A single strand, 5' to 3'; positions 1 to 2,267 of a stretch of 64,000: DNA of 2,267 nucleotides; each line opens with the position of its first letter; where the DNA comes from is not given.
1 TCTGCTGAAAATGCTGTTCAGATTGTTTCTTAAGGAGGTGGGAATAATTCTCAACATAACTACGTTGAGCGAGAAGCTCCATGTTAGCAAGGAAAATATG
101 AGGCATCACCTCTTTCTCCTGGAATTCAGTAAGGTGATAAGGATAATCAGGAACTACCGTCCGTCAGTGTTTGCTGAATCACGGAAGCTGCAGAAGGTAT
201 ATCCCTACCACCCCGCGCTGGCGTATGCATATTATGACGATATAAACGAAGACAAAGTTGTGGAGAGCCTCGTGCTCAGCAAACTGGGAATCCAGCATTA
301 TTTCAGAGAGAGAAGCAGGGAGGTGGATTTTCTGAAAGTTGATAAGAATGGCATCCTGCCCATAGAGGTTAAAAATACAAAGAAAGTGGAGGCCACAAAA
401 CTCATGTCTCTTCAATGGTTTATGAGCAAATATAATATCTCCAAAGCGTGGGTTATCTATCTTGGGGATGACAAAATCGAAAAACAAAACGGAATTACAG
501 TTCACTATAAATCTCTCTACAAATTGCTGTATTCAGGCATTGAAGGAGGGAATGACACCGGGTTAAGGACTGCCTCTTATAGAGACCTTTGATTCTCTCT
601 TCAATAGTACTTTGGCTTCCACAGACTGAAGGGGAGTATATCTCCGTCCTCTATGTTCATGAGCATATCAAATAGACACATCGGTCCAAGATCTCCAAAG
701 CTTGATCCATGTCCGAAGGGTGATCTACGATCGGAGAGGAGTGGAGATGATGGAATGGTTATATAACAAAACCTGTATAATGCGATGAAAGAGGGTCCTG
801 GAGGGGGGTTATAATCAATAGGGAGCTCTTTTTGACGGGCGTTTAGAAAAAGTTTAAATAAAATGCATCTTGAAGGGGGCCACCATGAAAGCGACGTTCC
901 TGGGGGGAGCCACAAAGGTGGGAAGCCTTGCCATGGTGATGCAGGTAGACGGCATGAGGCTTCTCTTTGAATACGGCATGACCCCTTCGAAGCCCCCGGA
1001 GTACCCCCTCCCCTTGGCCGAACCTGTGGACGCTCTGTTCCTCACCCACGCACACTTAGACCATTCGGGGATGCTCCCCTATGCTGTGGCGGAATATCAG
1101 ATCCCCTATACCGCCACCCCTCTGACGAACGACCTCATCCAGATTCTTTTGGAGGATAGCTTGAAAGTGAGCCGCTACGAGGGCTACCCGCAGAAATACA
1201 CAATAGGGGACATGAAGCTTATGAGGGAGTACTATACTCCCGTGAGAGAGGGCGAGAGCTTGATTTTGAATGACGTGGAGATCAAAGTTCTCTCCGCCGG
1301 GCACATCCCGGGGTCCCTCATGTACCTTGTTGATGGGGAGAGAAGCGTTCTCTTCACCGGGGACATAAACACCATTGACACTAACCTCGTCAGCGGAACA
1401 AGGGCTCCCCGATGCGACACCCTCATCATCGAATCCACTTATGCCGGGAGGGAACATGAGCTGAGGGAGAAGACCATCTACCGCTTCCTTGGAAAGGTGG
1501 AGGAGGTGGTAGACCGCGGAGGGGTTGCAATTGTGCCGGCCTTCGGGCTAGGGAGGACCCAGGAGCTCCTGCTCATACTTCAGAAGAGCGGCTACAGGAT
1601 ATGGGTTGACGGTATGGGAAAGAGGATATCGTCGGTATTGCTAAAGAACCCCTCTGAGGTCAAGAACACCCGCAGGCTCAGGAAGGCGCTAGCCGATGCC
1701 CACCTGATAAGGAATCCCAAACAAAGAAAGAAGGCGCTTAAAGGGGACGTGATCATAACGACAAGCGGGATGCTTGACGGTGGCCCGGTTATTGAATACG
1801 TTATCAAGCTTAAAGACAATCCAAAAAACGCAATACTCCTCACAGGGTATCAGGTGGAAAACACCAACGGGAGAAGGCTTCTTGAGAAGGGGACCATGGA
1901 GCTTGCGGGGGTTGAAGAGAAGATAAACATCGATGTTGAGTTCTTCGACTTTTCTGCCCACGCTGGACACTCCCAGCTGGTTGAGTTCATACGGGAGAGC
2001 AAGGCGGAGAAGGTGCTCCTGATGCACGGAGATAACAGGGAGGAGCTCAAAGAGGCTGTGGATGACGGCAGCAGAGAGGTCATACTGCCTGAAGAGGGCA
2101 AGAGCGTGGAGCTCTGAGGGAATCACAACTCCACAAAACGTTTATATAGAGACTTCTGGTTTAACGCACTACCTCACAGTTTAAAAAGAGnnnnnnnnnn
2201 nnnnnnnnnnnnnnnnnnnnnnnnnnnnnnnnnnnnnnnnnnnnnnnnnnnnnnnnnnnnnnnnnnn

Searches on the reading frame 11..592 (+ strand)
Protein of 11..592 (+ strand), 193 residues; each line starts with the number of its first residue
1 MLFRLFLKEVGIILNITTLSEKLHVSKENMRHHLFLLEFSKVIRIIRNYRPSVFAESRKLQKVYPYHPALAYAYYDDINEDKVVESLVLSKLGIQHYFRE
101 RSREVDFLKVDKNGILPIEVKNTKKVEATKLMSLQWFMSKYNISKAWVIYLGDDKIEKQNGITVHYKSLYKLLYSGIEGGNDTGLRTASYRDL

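Call 7: search_protein_families(library=pfam, proteins=[window:11-592:+], max_evalue=0.001)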
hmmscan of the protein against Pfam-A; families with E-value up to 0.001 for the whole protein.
window:11-592:+ (193 aa): 2 families
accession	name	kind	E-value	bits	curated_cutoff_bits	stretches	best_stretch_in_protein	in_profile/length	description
PF13635.12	DUF4143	-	5.7e-10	39.6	28.1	1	2-122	19-159/160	Domain of unknown function (DUF4143)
PF08378.17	NERD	-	0.00026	21.9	22.1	1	87-140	22-73/111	Nuclease-related domain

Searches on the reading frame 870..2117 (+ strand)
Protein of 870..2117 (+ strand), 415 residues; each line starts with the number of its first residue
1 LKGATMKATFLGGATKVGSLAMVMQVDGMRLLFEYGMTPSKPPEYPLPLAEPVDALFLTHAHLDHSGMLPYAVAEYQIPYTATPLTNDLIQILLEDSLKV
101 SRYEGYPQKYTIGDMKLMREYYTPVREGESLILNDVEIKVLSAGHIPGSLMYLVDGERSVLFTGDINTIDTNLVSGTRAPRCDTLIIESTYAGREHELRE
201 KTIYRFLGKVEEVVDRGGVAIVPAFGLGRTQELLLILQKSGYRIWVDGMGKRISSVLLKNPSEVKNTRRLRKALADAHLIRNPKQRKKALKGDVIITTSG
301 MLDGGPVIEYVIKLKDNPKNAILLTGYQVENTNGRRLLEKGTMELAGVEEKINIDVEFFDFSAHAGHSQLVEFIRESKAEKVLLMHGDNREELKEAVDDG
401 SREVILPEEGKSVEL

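Call 7: search_protein_families(library=pfam, proteins=[window:870-2117:+], max_evalue=0.001)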
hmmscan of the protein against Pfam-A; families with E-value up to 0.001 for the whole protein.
window:870-2117:+ (415 aa): 4 families
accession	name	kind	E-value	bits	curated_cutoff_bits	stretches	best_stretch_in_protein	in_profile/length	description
PF10996.14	Beta-Casp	-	1.3e-15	58.4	27.7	1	230-337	1-120/120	Beta-Casp domain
PF07521.17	RMMBL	-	7.7e-10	39.1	21.6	1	351-396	3-51/63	Zn-dependent metallo-hydrolase RNA specificity domain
PF00753.33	Lactamase_B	-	1.6e-08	35.2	22.7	1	18-166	5-150/196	Metallo-beta-lactamase superfamily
PF12706.13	Lactamase_B_2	-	4.5e-08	33.4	27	1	42-194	21-169/200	Beta-lactamase superfamily domain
